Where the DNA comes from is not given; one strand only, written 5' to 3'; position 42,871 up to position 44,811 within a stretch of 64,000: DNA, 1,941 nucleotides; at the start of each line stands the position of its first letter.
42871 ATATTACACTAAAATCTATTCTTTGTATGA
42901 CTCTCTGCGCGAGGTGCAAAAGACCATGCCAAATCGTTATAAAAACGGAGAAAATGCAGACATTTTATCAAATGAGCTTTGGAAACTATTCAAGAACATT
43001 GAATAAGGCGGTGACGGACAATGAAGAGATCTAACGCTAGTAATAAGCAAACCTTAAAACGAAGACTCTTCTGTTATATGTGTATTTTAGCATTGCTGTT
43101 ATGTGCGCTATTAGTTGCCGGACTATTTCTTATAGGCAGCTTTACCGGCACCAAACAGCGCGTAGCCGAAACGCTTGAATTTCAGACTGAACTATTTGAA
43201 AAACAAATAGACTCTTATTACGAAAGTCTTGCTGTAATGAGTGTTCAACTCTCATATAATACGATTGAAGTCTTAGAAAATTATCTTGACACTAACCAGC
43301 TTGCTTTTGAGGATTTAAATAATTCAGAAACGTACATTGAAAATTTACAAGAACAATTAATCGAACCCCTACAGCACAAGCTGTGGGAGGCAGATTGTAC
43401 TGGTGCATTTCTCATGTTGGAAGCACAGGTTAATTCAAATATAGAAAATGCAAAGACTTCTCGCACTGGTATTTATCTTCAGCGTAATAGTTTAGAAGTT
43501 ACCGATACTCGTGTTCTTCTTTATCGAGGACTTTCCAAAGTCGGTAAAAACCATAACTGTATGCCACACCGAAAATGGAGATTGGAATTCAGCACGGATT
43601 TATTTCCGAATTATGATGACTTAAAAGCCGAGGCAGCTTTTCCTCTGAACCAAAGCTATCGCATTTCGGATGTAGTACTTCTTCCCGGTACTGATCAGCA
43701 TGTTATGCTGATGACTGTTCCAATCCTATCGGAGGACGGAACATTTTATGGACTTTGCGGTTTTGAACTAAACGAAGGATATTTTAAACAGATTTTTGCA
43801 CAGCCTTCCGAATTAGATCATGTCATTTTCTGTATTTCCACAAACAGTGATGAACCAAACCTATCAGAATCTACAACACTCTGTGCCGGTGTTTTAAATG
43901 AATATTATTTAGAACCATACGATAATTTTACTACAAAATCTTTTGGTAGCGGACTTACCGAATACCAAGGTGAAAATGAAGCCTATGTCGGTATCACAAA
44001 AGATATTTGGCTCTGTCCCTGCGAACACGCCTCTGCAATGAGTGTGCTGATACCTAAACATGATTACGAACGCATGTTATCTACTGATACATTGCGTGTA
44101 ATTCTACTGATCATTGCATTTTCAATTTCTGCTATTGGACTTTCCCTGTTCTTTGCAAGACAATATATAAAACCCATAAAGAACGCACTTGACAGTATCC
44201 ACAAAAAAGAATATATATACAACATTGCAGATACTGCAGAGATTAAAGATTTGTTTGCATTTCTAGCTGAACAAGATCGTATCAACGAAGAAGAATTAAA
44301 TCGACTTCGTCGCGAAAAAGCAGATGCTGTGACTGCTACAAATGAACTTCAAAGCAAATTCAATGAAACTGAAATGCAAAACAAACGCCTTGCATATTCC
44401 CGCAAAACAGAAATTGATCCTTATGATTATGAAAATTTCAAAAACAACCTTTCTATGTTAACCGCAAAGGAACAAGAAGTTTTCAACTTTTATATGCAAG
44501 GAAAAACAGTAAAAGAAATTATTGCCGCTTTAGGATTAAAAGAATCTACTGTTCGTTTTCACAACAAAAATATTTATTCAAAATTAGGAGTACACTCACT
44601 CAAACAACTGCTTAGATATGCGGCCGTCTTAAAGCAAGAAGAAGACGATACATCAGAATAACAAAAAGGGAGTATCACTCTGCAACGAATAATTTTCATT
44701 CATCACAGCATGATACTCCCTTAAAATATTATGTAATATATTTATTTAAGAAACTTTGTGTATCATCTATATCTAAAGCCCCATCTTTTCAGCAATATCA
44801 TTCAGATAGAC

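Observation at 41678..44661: Transporter-less solute-binding lipoprotein paired with a membrane-spanning LuxR-HTH regulator: candidate one-component transmembrane sensing module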

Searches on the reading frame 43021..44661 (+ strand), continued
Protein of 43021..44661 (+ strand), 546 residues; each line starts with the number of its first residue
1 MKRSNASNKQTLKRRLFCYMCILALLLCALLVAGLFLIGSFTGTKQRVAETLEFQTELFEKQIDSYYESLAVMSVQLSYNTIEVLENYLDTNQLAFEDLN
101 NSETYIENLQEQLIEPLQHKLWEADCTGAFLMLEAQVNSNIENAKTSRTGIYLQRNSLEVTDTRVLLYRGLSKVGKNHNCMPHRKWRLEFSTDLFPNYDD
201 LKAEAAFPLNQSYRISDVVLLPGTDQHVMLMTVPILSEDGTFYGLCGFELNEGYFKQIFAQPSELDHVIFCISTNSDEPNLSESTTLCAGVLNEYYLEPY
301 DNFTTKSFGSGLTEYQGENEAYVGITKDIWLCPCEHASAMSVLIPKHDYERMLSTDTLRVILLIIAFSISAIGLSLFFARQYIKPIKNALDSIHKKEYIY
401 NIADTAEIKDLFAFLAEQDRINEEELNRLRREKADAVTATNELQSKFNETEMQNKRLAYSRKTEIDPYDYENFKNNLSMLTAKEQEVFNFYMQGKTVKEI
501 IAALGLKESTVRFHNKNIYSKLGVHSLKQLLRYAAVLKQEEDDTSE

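Call 23: search_protein_families(library=pfam, proteins=[L003:3695-5110:-, L052:1134-1505:-, L060:1864-2148:-, L044:866-1978:-, L051:10528-11343:+, L079:1752-2315:-, L051:13615-14751:+, L040:1368-2165:-, L075:3136-6285:-, L064:2716-5595:-], max_evalue=0.01)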
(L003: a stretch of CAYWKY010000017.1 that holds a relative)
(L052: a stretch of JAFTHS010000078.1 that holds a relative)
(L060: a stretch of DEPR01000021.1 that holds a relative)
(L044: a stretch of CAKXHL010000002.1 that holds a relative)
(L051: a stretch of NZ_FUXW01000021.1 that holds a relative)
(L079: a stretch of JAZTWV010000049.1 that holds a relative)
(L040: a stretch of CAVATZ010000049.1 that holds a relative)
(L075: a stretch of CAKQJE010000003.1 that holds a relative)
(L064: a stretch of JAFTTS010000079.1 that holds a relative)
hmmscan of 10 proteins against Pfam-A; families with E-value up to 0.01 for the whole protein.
L003:3695-5110:- (471 aa): 3 families
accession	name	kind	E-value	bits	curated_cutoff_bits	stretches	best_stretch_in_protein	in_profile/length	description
PF13421.11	Band_7_1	-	6.7e-19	68.8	24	1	52-276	8-207/211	SPFH domain-Band 7 family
PF01145.31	Band_7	-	9.5e-05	23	23.6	1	163-288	58-166/176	SPFH domain / Band 7 family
PF12773.13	DZR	-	0.0022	18.6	27.3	0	414-462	4-45/45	Double zinc ribbon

L052:1134-1505:- (123 aa): 6 families
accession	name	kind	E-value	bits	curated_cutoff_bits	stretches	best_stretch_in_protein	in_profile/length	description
PF13240.11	Zn_Ribbon_1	-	1.3e-07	31.6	25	1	94-116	1-23/23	zinc-ribbon domain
PF12773.13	DZR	-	1.8e-06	28.4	27.3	2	95-117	1-23/45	Double zinc ribbon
PF24463.1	DUF7577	-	0.0005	20.1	28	1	93-117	3-27/27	Domain of unknown function (DUF7577)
PF13248.11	Zn_ribbon_3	-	0.0028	17.5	27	1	95-116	5-26/26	zinc-ribbon domain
PF00641.23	Zn_ribbon_RanBP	-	0.0051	16.5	27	1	95-114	7-26/30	Zn-finger in Ran binding protein and others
PF14803.11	Zn_ribbon_Nudix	-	0.0062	16.9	25.6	0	108-118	2-12/34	Nudix N-terminal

L060:1864-2148:- (94 aa): 13 families
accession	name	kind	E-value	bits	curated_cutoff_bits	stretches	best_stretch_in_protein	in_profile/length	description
PF13248.11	Zn_ribbon_3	-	7.9e-10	38.3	27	2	68-91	2-25/26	zinc-ribbon domain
PF12773.13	DZR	-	1.1e-09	38.8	27.3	2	34-89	1-45/45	Double zinc ribbon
PF13240.11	Zn_Ribbon_1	-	4.3e-09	36.3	25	1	71-90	2-21/23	zinc-ribbon domain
PF10571.15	UPF0547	-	2.8e-05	24.6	29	1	69-89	1-21/26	Uncharacterised protein family UPF0547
PF17032.10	Zn_ribbon_15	-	0.00016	22.9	28.9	0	46-89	38-73/73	zinc-ribbon family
PF25207.1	DUF7837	-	0.0014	19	27.8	0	47-77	7-43/47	Domain of unknown function (DUF7837)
PF24460.1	DUF7575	-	0.0014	18.4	28.5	0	69-89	4-24/28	Domain of unknown function (DUF7575)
PF18912.6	DZR_2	-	0.0023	18.2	27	0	33-55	9-31/56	Double zinc ribbon domain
PF08772.16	Zn_ribbon_NOB1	-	0.0046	17.5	24.9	0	68-90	8-31/72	Nin one binding (NOB1) Zn-ribbon like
PF14803.11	Zn_ribbon_Nudix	-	0.0052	17.1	25.6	0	84-92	2-10/34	Nudix N-terminal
PF12760.12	Zn_ribbon_IS1595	-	0.0057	17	25.4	0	30-53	17-45/46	Transposase zinc-ribbon domain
PF18551.6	TackOD1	-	0.007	16.4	32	0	65-89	71-95/188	Thaumarchaeal output domain 1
PF01286.23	XPA_N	-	0.0098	16.4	27.1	1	46-65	2-21/32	XPA protein N-terminal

L044:866-1978:- (370 aa): 3 families
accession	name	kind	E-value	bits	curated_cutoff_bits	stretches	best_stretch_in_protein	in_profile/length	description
PF03966.22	Trm112p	-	0.0014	19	22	1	10-36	10-36/40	Trm112p-like protein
PF14319.11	Zn_Tnp_IS91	-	0.0015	18.9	26.3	0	80-112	32-64/90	Transposase zinc-binding domain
PF06221.18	zf-C2HC5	-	0.0077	16.7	25.8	1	88-117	19-47/54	Putative zinc finger motif, C2HC5-type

L051:10528-11343:+ (271 aa): 2 families
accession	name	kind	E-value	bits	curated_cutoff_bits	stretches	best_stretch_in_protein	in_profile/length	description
PF14471.11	DUF4428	-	2.7e-18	66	27.8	1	9-55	2-51/51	Domain of unknown function (DUF4428)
PF12773.13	DZR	-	0.008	16.8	27.3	0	5-39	11-36/45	Double zinc ribbon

L079:1752-2315:- (187 aa): 1 family
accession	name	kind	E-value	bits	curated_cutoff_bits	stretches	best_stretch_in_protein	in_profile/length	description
PF22043.2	DUF6935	-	4.9e-55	186.3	27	1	33-181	2-158/158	Domain of unknown function (DUF6935)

L051:13615-14751:+ (378 aa): 1 family
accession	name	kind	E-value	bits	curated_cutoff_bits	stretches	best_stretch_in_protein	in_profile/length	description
PF16729.10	DUF5067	-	3.6e-20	72.6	27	1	51-159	16-125/126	Domain of unknown function (DUF5067)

L040:1368-2165:- (265 aa): 1 family
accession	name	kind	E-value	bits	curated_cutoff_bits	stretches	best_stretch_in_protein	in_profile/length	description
PF04536.20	TPM_phosphatase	-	7.3e-22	78.1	22.1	1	38-164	1-124/125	TPM domain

L075:3136-6285:- (1049 aa): 1 family
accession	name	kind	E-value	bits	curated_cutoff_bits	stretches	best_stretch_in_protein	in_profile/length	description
PF18998.6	Flg_new_2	-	1.4e-08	35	23.6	1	930-982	20-72/73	Divergent InlB B-repeat domain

L064:2716-5595:- (959 aa): 1 family
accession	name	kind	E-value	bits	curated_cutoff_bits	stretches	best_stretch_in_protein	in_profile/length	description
PF15102.11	TMEM154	-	0.0041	17.4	30.3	0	877-955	11-87/153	TMEM154 protein family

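Call 24: predict_structure(alignment_id=A2)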
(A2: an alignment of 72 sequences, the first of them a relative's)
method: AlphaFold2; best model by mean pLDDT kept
length: 546 residues; sequences in the alignment: 72
mean_pLDDT: 83.2   pTM: 0.64
mean pLDDT of the five models: 83.2, 82.9, 81.5, 81.3, 79.5
residues with pLDDT >= 90: 215; 70-90: 255; 50-70: 58; < 50: 18
segments of 3 or more residues with pLDDT < 50: 1-9, 455-460
pLDDT, mean of each block of 10 residues (from residue 1): 39 73 85 78 85 95 94 95 97 95 94 96 93 92 90 90 92 95 91 90 91 88 83 94 96 92 90 78 84 84 88 90 92 80 93 88 88 86 74 67 56 72 79 74 65 50 66 82 83 79 80 84 81 76 53
secondary structure, 60 per line:
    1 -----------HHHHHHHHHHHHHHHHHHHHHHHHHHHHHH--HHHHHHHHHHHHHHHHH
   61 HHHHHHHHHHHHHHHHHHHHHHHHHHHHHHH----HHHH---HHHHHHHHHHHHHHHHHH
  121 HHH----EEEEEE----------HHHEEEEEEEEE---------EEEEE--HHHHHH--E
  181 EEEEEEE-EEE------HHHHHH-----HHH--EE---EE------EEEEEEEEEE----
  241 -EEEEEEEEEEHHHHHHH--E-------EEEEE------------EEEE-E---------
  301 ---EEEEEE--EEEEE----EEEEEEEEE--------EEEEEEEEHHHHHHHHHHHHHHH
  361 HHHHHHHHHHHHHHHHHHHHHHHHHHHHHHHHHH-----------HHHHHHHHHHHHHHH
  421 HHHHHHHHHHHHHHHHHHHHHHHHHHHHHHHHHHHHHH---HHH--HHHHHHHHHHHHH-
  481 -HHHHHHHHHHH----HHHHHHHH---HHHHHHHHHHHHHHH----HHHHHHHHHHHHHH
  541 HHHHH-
elements in order: H12-41 H44-91 H96-99 H103-123 E128-133 E147-155 E165-169 H172-177 E180-187 E189-191 H198-203 E227-236 E242-251 H252-258 E269-273 E286-289 E304-309 E312-316 E321-329 E338-345 H346-394 H406-458 H467-479 H482-492 H497-504 H508-522 H527-545

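Call 28: fold_search(model_id=the predicted structure, library=pdb)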
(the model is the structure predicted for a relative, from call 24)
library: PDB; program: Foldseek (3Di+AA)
matches with E <= 10: 988; with E <= 0.001: 59
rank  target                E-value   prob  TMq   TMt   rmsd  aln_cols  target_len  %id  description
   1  9heh                  5.0e-07  1.00  0.29  0.50   8.4       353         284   12  Structure of the ligand binding domain of the chemoreceptor MkcA (DSOMK10_RS0100305) of Dickeya solani MK10 in complex w (released 2025-08-06)
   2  9a65_B                1.0e-06  1.00  0.40  0.34  15.5       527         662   12  Integrative model of YVAQ-MCPB by crosslinking MS and deep learning (released 2024-09-18)
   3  6pzj                  1.1e-06  1.00  0.31  0.59   6.6       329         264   12  Structure of the N-terminal domain (residues 43-304) of Methyl-accepting chemotaxis protein from Leptospira interrogans  (released 2019-08-14)
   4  6iov_A                1.6e-06  1.00  0.21  0.46  11.9       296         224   12  The ligand binding domain of Mlp37 with arginine (released 2019-11-06)
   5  5t7m_B                2.3e-06  1.00  0.26  0.50   8.0       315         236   12  LIGAND BINDING DOMAIN OF PSEUDOMONAS AERUGINOSA PAO1 AMINO ACID CHEMORECEPTOR PCTA IN COMPLEX WITH L-TRP (released 2017-09-20)
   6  6iov_B                2.3e-06  1.00  0.23  0.50  10.9       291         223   12  The ligand binding domain of Mlp37 with arginine (released 2019-11-06)
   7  4xmr_B                2.3e-06  1.00  0.24  0.46  13.2       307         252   12  Crystal structure of the sensory domain of the Campylobacter jejuni chemoreceptor Tlp3 (CcmL) with isoleucine bound. (released 2015-11-04)
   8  6w3r_A                2.5e-06  1.00  0.25  0.48  13.1       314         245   13  Crystal structure of ligand-binding domain of Campylobacter jejuni chemoreceptor Tlp3 in complex with 3-methylisoleuci (released 2020-05-20)
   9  6w3o_A                3.0e-06  1.00  0.25  0.49  13.0       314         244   13  Crystal structure of ligand-binding domain of Campylobacter jejuni chemoreceptor Tlp3 in complex with 4-methylisoleuci (released 2020-05-20)
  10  9kp3_A                3.1e-06  1.00  0.33  0.57   6.5       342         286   10  Ligand binding domain of Pseudomonas Aeruginosa PAO1 chemoreceptor TlpQ in complex with MHF (released 2025-11-26)
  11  5t65_B                3.5e-06  1.00  0.24  0.48  10.6       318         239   15  LIGAND BINDING DOMAIN OF PSEUDOMONAS AERUGINOSA PAO1 AMINO ACID CHEMORECEPTOR PCTA IN COMPLEX WITH L-ILE (released 2017-09-13)
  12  4wy9                  4.3e-06  1.00  0.33  0.57   7.4       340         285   10  Crystal structure of the periplasmic sensory domain of the Campylobacter jejuni chemoreceptor Tlp1 (released 2016-03-09)
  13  5ltx_A                4.6e-06  1.00  0.25  0.48  10.8       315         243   15  LIGAND BINDING DOMAIN OF PSEUDOMONAS AERUGINOSA PAO1 AMINO ACID CHEMORECEPTOR PCTA IN COMPLEX WITH L-MET (released 2017-09-20)
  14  6d8v                  5.1e-06  1.00  0.31  0.57   7.8       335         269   12  Methyl-accepting Chemotaxis protein X (released 2019-04-17)
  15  5avf_A                5.4e-06  1.00  0.24  0.47  11.7       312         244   13  The ligand binding domain of Mlp37 with taurine (released 2016-06-01)
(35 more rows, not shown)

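Call 76: list_cluster_members(proteins=[P0106, P0216, P0232])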
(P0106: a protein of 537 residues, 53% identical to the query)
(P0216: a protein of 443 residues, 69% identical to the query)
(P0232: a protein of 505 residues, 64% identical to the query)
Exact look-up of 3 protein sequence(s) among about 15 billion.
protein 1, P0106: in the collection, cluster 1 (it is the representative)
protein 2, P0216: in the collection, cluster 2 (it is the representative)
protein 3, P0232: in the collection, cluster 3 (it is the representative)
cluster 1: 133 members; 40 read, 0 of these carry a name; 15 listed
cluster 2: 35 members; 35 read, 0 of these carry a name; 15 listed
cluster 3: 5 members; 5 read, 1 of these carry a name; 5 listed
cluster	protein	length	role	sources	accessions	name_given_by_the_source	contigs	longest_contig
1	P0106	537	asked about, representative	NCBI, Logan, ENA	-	-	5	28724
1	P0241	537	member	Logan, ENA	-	-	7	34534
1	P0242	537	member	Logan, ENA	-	-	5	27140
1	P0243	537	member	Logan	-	-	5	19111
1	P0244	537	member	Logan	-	-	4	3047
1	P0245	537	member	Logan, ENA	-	-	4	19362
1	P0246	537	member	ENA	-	-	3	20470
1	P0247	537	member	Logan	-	-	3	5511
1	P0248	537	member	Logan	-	-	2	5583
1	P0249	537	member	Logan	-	-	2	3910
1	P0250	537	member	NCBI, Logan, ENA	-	-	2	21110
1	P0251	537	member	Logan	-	-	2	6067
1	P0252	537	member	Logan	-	-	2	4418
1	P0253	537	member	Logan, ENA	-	-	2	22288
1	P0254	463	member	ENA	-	-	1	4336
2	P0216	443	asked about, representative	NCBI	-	-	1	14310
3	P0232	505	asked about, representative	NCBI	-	-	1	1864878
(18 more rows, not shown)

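Call 87: search_protein_families(library=pfam, alignment_id=A6, max_evalue=0.00001)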
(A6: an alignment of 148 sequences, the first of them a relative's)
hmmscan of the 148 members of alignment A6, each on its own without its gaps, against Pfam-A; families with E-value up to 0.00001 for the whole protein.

A. member 1, L076:9258-10070:- (270 aa): 3 families
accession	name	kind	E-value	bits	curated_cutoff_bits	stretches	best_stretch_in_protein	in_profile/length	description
PF08443.16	RimK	-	5.7e-18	65.6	21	1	105-262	33-188/188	RimK-like ATP-grasp domain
PF02655.19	ATP-grasp_3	-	3.5e-09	37.4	23.2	1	82-236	1-152/160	ATP-grasp domain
PF02955.21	GSH-S_ATP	-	2.5e-06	27.5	23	1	107-227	25-153/175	Prokaryotic glutathione synthetase, ATP-grasp domain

B. families by the number of members that match (of 148 scanned): 112 families (the first 25 are shown)
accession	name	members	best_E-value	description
PF13240.11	Zn_Ribbon_1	13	1.9e-14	zinc-ribbon domain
PF12773.13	DZR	12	4e-13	Double zinc ribbon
PF13421.11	Band_7_1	8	5.5e-19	SPFH domain-Band 7 family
PF13248.11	Zn_ribbon_3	8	1.2e-14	zinc-ribbon domain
PF14471.11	DUF4428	6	6.4e-18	Domain of unknown function (DUF4428)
PF17032.10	Zn_ribbon_15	6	5.5e-10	zinc-ribbon family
PF00005.33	ABC_tran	5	5.6e-51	ABC transporter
PF13304.12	AAA_21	4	1.1e-14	AAA domain, putative AbiEii toxin, Type IV TA system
PF18912.6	DZR_2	4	1.8e-07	Double zinc ribbon domain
PF00196.25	GerE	3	7.8e-19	Bacterial regulatory proteins, luxR family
PF02463.25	SMC_N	3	1.4e-10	RecF/RecN/SMC N terminal domain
PF00773.25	RNB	2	2.1e-119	RNB domain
PF00365.25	PFK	2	2.4e-109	Phosphofructokinase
PF22043.2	DUF6935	2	7.2e-59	Domain of unknown function (DUF6935)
PF01554.23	MatE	2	4.5e-56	MatE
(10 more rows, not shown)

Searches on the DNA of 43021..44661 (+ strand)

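Call 36: search_rna_families(sources=[L021, L038, L056, L061, L079, L044, L064, L020], threshold=gathering)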
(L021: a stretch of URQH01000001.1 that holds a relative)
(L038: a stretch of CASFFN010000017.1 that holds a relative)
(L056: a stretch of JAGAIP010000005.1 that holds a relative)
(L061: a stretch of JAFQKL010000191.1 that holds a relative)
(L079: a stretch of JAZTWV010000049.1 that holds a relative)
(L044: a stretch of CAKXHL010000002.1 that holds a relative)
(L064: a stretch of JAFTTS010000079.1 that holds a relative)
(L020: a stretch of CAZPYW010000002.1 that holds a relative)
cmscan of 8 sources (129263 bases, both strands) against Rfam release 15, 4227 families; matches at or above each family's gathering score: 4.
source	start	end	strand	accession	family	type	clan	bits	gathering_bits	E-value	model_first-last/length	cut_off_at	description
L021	10566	10922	-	RF00023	tmRNA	Gene;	CL00001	185.6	47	9.8e-74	1-374/374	no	transfer-messenger RNA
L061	9819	9891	+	RF00005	tRNA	Gene; tRNA;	CL00001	69.9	29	6.6e-13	1-71/71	no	tRNA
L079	16121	16193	-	RF00005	tRNA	Gene; tRNA;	CL00001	66.5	29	5.6e-12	1-71/71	no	tRNA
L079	16215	16300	-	RF00005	tRNA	Gene; tRNA;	CL00001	50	29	2e-07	1-71/71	no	tRNA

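Call 80: search_rna_families(sources=[L022, L037, L050, L012, L042, L010], threshold=evalue, max_evalue=1)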
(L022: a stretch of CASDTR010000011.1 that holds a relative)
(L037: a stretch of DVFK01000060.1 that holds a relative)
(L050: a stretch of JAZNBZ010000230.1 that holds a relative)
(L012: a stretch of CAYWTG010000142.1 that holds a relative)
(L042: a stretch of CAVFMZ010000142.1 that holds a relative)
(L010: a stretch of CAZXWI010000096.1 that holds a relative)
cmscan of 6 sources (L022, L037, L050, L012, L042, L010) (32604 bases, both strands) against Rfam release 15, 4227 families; matches with E-value up to 1: 0.
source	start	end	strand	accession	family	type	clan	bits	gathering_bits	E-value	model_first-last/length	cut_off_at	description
